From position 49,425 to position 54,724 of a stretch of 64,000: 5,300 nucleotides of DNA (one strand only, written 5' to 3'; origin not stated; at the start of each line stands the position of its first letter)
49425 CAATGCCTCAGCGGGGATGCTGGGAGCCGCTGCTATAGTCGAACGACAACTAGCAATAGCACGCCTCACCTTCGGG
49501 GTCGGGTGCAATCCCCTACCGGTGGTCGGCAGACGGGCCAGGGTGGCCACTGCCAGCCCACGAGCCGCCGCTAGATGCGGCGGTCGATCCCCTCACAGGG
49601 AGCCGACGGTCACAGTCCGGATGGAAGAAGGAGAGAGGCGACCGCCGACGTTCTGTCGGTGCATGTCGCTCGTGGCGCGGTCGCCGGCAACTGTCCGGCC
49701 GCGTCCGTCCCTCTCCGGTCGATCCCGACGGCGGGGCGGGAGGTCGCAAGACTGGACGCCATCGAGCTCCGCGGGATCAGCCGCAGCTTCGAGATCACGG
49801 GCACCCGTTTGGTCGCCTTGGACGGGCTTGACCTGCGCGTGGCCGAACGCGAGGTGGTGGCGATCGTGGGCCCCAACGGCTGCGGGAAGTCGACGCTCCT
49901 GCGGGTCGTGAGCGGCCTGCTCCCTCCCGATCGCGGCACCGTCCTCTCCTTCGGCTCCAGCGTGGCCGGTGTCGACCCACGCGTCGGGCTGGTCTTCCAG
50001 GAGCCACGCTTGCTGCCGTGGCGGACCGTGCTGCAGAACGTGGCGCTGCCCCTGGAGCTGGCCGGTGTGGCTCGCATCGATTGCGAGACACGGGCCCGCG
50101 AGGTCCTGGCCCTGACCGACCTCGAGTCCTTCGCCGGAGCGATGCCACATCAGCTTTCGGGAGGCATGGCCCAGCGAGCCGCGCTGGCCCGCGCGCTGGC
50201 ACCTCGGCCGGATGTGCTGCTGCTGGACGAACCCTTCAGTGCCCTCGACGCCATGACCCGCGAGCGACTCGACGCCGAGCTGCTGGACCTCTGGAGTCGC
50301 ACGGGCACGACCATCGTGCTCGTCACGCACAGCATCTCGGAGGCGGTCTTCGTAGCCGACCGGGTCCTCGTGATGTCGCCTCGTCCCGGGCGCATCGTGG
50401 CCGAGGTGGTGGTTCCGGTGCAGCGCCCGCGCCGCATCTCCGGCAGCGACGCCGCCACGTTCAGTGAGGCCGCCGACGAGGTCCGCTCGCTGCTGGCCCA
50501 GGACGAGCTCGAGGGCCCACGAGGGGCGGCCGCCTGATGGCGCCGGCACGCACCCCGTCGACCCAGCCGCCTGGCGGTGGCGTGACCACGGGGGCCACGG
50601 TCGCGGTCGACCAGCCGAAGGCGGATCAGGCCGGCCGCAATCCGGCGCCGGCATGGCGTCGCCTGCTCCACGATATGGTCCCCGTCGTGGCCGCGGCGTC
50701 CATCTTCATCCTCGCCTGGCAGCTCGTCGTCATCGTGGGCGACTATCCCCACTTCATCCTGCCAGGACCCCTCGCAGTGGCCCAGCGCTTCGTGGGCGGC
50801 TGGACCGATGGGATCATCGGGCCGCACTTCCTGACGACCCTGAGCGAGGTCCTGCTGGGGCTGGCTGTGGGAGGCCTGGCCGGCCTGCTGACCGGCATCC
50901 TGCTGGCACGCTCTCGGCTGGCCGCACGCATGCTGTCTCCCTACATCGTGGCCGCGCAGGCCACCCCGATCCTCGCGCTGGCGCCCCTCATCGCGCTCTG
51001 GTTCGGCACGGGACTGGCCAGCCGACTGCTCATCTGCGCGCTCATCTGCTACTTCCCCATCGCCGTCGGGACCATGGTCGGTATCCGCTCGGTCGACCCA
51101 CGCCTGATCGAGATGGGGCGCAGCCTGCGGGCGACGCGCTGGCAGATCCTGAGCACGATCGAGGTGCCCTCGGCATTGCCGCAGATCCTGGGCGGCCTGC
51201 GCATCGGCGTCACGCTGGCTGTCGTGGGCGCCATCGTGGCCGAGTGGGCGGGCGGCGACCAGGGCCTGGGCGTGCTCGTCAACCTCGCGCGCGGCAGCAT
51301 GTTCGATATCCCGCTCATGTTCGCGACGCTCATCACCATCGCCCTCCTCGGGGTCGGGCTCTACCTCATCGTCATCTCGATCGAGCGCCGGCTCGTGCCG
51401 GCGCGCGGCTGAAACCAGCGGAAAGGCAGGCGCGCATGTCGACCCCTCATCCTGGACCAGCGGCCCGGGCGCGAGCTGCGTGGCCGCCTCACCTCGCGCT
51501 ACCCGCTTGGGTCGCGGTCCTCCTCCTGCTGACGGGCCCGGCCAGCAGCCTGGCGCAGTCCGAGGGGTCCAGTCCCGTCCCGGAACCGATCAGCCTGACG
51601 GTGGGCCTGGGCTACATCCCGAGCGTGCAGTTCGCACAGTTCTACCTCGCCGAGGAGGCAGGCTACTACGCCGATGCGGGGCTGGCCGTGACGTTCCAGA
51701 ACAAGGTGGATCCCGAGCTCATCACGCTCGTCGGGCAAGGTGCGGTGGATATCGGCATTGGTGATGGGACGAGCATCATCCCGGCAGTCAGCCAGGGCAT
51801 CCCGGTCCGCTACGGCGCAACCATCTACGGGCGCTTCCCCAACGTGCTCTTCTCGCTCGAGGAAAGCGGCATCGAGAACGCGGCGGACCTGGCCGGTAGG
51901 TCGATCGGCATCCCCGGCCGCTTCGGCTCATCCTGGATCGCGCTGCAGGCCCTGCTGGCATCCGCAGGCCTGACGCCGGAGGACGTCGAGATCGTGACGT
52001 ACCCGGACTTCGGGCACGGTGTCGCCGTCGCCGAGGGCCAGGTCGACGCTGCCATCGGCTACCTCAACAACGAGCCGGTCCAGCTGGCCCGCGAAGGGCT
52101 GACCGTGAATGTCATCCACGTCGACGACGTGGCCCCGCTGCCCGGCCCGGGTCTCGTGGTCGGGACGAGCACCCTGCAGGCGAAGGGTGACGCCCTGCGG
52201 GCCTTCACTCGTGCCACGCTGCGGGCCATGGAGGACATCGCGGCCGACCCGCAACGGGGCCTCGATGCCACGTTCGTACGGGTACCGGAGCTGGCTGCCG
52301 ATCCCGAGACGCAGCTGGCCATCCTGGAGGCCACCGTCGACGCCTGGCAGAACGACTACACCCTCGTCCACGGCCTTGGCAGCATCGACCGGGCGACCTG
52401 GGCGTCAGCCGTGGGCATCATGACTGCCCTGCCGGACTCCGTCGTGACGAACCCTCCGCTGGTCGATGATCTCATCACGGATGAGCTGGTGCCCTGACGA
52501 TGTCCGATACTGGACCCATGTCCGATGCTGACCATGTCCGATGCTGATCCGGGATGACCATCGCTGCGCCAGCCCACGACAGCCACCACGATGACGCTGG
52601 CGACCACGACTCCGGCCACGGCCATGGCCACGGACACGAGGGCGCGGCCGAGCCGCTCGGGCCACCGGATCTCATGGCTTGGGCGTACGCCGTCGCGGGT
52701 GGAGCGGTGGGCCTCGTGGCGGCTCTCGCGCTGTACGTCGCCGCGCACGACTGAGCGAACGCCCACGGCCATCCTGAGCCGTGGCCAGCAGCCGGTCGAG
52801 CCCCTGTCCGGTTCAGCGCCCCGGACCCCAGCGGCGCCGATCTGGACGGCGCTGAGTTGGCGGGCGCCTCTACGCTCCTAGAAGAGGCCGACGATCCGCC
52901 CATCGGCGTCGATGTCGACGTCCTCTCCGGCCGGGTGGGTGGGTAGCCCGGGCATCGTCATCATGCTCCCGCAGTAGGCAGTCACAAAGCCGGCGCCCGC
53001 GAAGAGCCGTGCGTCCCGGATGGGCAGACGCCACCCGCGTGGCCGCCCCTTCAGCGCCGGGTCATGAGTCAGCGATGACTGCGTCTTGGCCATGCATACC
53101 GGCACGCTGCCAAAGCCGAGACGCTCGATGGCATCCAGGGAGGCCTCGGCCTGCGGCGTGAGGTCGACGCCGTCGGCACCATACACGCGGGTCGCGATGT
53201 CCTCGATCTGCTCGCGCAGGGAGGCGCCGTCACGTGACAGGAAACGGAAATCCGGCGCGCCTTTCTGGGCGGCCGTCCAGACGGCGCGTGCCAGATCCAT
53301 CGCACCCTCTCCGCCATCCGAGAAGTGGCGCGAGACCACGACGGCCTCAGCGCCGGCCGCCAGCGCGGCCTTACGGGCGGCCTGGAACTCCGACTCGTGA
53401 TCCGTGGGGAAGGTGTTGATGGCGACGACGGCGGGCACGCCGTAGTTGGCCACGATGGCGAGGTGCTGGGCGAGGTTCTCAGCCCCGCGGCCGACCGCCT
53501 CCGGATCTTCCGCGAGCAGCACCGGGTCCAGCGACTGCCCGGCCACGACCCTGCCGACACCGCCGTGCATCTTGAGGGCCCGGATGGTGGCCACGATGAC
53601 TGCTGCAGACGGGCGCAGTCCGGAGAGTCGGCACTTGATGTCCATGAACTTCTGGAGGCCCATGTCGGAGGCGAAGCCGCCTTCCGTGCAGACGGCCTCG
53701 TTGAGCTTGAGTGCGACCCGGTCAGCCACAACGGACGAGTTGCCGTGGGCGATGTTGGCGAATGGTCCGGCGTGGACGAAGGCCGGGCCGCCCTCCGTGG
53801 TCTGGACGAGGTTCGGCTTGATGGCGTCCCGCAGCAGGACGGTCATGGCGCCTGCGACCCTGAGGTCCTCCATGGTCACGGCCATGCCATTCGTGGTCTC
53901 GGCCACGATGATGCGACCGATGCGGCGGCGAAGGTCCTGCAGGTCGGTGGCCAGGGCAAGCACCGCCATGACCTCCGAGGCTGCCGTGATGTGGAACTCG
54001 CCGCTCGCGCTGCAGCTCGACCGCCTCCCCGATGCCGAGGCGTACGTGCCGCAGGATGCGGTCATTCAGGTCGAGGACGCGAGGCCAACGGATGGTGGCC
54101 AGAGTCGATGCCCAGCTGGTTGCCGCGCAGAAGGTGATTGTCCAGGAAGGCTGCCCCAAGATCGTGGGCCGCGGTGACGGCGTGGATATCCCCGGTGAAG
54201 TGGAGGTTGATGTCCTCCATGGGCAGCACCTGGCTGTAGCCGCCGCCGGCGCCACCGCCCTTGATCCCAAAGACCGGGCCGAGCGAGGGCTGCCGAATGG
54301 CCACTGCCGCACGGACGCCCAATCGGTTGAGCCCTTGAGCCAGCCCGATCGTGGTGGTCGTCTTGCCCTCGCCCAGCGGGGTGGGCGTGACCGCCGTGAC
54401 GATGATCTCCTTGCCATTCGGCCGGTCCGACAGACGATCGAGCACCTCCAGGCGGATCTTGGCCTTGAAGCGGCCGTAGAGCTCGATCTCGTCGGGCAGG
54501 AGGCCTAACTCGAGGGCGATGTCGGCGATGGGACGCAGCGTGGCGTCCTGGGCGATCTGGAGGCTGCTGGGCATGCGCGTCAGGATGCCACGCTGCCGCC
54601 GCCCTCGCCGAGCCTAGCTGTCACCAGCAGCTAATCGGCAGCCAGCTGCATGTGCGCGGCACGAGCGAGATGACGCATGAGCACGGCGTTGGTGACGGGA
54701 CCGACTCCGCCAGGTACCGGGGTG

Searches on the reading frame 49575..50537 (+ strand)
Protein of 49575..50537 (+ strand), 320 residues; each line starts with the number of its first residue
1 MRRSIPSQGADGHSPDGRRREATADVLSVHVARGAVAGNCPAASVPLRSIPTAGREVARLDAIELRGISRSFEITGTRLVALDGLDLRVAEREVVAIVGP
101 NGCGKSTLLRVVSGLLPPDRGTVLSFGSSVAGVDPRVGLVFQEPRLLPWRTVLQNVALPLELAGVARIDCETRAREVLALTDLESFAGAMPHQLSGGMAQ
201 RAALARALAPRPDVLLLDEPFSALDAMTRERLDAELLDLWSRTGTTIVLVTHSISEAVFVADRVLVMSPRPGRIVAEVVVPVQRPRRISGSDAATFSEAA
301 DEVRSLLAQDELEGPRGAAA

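Call 34: search_protein_families(library=pfam, proteins=[window:49575-50537:+])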
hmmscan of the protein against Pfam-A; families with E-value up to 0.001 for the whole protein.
window:49575-50537:+ (320 aa): 7 families
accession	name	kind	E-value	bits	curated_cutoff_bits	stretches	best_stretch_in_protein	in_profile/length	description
PF00005.33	ABC_tran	-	4.4e-31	108.8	25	1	82-221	1-136/137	ABC transporter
PF13304.12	AAA_21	-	7.1e-12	46.4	27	2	192-254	236-300/304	AAA domain, putative AbiEii toxin, Type IV TA system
PF09818.15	ABC_ATPase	-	2.3e-06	27.3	23.2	0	193-267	157-230/283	P-loop domain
PF13401.12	AAA_22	-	5.2e-05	24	27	1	92-251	5-122/130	AAA domain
PF02463.25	SMC_N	-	7.1e-05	22.8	40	0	91-111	23-43/220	RecF/RecN/SMC N terminal domain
PF13555.12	AAA_29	-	0.00017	21.7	27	1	83-120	13-50/61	P-loop containing region of AAA domain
PF13191.12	AAA_16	-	0.00081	20.4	32.6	0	91-233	21-153/167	AAA ATPase domain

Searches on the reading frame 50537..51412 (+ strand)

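Call 34: search_protein_families(library=pfam, proteins=[window:50537-51412:+])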
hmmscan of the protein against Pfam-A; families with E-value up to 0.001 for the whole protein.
window:50537-51412:+ (291 aa): 1 family
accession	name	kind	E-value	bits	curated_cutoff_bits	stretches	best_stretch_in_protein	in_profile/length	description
PF00528.27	BPD_transp_1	-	3.1e-25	89.4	26.4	1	116-286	1-182/184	Binding-protein-dependent transport system inner membrane component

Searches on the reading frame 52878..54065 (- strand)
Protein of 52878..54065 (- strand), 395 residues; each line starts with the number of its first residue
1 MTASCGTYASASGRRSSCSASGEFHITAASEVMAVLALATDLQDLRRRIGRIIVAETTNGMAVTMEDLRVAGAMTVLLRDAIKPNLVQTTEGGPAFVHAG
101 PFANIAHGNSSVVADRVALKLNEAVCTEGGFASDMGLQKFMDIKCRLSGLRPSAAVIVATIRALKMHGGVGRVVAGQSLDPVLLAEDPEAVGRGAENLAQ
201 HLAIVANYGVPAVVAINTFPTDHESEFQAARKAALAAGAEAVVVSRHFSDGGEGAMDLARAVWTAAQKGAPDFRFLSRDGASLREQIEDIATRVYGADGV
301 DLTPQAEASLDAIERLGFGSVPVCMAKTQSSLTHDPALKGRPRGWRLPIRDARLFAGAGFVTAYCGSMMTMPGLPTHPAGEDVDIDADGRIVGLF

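Call 34: search_protein_families(library=pfam, proteins=[window:52878-54065:-])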
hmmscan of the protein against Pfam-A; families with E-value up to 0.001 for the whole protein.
window:52878-54065:- (395 aa): 1 family
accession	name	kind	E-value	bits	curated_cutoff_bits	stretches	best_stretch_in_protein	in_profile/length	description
PF01268.25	FTHFS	-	3.1e-152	508.1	27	1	12-395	182-556/556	Formate--tetrahydrofolate ligase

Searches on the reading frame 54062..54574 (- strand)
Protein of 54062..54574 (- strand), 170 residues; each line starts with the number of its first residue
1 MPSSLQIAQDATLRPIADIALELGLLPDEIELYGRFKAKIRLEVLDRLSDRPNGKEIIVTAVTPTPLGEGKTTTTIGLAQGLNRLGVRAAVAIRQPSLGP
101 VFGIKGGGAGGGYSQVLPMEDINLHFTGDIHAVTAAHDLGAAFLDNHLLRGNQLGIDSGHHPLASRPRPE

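Call 34: search_protein_families(library=pfam, proteins=[window:54062-54574:-])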
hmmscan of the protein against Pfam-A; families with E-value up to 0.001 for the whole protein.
window:54062-54574:- (170 aa): 1 family
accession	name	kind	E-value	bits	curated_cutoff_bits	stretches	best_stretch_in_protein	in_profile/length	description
PF01268.25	FTHFS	-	2.5e-70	237.7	27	1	3-158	2-158/556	Formate--tetrahydrofolate ligase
